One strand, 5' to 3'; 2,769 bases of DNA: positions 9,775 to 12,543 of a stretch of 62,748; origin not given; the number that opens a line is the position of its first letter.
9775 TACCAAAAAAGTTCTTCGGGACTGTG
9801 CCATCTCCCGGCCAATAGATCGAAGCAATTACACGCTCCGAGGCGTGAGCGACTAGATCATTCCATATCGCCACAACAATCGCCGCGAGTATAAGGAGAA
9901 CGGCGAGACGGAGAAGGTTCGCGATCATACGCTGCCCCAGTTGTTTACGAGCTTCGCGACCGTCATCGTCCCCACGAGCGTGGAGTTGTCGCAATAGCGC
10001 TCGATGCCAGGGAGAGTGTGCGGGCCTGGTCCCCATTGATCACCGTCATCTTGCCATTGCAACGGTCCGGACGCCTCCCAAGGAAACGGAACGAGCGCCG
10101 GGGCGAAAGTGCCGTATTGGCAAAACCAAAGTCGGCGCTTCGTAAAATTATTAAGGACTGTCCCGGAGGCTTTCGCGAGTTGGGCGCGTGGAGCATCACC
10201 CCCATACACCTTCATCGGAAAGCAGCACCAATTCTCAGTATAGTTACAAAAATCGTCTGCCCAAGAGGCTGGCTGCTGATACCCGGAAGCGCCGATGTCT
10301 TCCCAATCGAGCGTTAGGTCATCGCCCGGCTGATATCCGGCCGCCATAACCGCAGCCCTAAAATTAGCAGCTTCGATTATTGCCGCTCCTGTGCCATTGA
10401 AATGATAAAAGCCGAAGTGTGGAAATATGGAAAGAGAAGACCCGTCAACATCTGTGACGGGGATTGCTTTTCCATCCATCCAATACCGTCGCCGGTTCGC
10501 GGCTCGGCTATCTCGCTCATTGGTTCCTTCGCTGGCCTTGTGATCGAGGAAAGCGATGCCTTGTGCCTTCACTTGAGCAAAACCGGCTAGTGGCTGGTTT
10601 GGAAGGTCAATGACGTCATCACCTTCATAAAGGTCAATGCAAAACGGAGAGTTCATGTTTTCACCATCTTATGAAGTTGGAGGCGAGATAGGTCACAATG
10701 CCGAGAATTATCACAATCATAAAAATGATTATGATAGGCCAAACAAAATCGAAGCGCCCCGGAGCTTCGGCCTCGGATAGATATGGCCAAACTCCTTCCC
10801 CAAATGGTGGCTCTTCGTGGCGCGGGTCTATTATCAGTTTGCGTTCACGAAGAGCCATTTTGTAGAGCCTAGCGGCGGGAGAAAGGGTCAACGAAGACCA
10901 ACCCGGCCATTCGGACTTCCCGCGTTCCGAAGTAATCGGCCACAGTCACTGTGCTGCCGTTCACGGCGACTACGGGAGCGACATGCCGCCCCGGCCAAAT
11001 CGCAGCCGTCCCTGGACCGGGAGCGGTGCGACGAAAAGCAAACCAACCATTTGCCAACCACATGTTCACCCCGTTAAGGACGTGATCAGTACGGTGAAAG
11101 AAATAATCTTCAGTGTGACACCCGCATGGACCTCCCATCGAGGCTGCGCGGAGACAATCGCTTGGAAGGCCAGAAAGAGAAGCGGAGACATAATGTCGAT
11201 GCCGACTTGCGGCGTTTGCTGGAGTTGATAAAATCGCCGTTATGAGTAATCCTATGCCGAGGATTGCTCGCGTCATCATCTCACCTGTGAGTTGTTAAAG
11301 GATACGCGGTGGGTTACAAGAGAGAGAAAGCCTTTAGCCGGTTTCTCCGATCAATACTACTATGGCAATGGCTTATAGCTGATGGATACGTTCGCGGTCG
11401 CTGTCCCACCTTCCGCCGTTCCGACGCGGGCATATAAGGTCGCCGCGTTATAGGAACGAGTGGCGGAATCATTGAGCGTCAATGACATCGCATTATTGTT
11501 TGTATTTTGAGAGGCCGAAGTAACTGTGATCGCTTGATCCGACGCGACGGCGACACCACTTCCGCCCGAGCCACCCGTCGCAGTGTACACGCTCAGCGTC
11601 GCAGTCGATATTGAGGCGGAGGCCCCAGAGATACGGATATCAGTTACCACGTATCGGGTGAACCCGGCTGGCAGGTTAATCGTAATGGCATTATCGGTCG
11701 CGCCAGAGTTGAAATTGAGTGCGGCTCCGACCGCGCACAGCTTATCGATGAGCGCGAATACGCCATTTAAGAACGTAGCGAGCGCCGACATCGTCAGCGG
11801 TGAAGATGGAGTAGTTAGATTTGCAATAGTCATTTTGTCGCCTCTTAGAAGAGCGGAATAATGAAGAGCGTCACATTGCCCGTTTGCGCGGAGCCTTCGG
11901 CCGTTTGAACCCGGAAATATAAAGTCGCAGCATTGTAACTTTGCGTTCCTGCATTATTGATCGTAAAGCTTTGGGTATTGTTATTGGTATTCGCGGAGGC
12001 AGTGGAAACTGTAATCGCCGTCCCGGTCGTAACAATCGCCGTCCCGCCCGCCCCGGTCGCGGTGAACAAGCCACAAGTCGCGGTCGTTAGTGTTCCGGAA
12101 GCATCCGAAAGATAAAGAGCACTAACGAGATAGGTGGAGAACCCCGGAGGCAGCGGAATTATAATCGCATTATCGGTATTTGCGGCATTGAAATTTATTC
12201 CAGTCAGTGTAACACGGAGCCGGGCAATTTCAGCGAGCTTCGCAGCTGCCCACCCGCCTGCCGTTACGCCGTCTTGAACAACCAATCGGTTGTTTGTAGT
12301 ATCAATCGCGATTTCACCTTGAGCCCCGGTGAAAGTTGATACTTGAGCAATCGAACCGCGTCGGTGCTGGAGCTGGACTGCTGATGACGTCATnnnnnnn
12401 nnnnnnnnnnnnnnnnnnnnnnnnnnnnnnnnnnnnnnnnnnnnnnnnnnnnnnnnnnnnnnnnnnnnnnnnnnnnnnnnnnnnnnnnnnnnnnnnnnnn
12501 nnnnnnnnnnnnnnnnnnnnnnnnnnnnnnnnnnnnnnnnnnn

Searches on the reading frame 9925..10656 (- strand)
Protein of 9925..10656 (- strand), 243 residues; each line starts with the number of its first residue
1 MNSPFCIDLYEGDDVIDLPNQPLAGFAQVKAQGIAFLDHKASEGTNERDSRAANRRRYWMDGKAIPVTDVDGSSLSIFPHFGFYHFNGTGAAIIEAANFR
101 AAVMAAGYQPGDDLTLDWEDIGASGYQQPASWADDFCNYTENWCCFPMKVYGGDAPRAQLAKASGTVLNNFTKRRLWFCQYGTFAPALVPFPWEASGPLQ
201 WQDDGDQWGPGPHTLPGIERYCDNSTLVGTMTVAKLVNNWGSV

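Call 92: search_protein_families(library=pfam, max_evalue=0.001, proteins=[window:9925-10656:-])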
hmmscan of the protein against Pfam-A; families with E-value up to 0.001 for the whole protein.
window:9925-10656:- (243 aa): 1 family
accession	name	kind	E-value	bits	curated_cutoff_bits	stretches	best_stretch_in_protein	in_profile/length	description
PF01183.26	Glyco_hydro_25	-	1.3e-07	32.5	27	0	81-205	52-175/180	Glycosyl hydrolases family 25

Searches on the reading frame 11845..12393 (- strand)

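Call 92: search_protein_families(library=pfam, max_evalue=0.001, proteins=[window:11845-12393:-])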
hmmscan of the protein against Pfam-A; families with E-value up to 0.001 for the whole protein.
window:11845-12393:- (182 aa): 1 family
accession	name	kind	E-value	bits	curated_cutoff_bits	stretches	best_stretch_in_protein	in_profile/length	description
PF18454.7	Mtd_N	-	1.9e-12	47.3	26.3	1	9-44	2-37/37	Major tropism determinant N-terminal domain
